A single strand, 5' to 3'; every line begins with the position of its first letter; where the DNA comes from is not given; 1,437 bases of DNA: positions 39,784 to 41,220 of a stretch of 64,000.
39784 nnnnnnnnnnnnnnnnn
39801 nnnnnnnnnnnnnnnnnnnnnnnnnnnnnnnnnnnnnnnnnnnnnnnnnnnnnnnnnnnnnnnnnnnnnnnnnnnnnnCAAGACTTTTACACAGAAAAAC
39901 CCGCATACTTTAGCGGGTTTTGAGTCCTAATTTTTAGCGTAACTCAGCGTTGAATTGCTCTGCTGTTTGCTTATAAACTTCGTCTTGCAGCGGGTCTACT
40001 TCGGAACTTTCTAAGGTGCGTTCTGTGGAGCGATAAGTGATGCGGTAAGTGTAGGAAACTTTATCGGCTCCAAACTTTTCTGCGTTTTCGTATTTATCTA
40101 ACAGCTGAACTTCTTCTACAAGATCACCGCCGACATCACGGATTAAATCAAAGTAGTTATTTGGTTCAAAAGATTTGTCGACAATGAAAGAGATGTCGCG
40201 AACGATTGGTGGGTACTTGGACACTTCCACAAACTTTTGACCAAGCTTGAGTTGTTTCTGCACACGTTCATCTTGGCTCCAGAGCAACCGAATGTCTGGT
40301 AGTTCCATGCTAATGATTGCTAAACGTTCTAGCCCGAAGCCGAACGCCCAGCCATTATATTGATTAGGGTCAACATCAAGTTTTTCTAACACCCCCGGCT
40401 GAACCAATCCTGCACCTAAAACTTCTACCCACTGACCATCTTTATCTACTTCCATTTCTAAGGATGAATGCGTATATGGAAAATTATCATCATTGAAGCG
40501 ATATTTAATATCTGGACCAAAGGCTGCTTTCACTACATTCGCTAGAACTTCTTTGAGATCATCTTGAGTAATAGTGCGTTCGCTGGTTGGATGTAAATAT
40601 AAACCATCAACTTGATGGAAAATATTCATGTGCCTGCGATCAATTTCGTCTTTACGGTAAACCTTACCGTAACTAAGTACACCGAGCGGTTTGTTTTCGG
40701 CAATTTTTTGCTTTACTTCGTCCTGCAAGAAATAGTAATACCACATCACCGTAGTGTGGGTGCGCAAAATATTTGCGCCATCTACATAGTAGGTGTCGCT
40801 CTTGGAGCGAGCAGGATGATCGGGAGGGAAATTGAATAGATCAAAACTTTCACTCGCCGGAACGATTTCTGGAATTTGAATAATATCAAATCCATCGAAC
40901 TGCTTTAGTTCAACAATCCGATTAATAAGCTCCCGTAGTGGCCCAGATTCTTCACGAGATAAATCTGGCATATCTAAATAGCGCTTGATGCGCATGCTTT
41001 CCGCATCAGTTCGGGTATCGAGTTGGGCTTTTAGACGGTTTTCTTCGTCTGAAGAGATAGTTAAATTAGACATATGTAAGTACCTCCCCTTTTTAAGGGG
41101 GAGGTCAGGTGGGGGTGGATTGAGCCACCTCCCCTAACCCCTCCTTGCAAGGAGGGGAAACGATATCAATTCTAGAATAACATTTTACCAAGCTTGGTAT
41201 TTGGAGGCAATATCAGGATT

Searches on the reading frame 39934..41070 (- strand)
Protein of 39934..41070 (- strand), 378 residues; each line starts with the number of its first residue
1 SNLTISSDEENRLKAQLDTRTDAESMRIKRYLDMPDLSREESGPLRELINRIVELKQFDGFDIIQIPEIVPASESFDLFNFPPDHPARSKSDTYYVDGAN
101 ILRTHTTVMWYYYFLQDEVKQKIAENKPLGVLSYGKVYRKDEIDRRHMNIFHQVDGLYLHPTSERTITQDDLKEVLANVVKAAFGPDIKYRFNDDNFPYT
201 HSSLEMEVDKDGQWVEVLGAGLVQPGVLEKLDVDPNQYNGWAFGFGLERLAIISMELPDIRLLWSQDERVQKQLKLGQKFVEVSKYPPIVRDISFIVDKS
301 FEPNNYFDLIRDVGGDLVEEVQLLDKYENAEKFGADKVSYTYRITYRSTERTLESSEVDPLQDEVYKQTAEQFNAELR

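Call 97: search_protein_families(library=pfam, proteins=[window:39934-41070:-], max_evalue=0.001)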
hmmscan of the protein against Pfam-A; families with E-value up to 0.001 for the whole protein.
window:39934-41070:- (378 aa): 2 families
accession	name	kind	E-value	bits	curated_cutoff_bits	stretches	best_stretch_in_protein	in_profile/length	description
PF01409.25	tRNA-synt_2d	-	1.9e-56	191.8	19.8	1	39-273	13-245/246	tRNA synthetases class II core domain (F)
PF03147.19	FDX-ACB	-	1.7e-25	89.7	31.1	1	284-378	1-94/94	Ferredoxin-fold anticodon binding domain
